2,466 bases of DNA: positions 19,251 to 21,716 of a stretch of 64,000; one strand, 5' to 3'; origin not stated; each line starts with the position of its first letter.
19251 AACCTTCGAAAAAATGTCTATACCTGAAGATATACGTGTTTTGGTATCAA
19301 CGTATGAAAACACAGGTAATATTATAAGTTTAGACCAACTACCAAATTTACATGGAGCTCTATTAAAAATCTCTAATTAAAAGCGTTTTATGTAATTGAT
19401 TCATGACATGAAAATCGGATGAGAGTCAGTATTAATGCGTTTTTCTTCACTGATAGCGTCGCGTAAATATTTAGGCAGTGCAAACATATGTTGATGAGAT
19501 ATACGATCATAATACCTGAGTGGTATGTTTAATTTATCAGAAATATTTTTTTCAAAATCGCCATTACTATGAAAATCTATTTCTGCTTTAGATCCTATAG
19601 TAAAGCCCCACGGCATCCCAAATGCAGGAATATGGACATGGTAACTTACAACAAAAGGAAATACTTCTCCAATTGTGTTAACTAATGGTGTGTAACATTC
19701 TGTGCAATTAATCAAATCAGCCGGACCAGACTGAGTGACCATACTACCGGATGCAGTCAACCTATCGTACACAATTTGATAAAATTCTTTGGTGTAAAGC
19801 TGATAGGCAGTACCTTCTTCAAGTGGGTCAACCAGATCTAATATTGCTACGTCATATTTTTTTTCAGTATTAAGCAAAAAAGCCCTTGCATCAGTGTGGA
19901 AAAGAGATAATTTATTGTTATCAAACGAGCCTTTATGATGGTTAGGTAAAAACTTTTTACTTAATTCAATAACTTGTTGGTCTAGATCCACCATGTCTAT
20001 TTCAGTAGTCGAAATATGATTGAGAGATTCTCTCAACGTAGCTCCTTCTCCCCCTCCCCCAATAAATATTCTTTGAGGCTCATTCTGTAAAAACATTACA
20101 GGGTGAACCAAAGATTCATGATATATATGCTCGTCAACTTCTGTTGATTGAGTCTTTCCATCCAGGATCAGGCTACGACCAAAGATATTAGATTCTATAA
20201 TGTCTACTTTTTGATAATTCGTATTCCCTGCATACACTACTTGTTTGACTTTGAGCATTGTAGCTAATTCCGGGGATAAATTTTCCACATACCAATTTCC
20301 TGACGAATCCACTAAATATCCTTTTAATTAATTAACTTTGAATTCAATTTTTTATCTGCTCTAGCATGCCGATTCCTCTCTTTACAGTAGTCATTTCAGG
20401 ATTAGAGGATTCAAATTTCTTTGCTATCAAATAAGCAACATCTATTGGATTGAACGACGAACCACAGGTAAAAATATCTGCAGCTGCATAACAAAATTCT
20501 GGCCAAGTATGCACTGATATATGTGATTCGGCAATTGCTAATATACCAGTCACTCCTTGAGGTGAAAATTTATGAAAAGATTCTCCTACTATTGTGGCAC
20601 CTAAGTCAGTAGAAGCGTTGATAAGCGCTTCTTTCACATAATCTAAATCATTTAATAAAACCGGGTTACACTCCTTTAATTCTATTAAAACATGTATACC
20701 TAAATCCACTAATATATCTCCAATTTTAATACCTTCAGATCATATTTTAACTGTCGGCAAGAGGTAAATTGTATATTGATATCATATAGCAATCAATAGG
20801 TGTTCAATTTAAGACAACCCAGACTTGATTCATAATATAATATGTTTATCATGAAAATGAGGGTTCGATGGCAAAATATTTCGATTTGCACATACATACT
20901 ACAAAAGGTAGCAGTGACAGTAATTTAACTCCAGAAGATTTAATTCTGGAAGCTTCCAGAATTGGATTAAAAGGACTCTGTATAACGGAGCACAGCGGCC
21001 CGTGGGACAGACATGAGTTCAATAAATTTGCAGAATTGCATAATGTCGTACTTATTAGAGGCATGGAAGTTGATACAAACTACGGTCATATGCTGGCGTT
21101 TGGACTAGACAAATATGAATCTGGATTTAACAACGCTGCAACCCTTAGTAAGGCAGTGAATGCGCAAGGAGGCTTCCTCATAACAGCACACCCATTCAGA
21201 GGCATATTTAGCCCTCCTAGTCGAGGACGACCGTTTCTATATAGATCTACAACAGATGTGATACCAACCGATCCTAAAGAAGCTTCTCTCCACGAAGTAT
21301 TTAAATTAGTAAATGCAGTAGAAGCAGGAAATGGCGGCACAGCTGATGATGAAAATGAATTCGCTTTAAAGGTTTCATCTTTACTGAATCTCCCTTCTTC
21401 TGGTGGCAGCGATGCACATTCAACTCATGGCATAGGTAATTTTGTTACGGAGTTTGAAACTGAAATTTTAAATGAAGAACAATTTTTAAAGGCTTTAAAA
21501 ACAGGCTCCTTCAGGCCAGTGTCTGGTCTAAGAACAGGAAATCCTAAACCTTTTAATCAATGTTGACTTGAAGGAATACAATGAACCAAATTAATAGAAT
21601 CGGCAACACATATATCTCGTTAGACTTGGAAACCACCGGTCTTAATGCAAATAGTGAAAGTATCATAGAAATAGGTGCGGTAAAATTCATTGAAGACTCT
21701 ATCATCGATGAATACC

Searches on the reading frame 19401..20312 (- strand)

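Call 52: search_protein_families(library=pfam, proteins=[window:19401-20312:-], max_evalue=0.0001)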
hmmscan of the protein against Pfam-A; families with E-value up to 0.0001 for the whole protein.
window:19401-20312:- (303 aa): 2 families
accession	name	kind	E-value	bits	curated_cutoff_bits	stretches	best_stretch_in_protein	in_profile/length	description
PF01564.23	Spermine_synth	-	2e-37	129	22.9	1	61-247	1-184/186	Spermine/spermidine synthase domain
PF17284.7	Spermine_synt_N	-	1.2e-13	51.2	22.1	1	7-58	2-53/53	Spermidine synthase tetramerisation domain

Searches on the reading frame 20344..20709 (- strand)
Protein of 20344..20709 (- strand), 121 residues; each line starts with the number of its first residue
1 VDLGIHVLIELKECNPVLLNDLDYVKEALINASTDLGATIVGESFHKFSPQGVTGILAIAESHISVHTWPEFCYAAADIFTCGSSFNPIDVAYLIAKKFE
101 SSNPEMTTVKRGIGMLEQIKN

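Call 52: search_protein_families(library=pfam, proteins=[window:20344-20709:-], max_evalue=0.0001)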
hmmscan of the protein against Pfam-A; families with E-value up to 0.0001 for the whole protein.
window:20344-20709:- (121 aa): 1 family
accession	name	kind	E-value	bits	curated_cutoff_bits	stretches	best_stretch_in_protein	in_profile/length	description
PF02675.21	AdoMet_dc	-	1.9e-36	125.1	25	1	6-112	1-107/107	S-adenosylmethionine decarboxylase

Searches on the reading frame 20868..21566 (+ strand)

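Call 52: search_protein_families(library=pfam, proteins=[window:20868-21566:+], max_evalue=0.0001)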
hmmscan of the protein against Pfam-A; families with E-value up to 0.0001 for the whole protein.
window:20868-21566:+ (232 aa): 2 families
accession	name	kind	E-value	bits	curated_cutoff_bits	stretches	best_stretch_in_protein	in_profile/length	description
PF13263.12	PHP_C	-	6.3e-14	51.7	21.3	1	162-213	3-54/56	PHP-associated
PF02811.25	PHP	-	1.8e-09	38.6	26.4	1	6-95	1-93/164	PHP domain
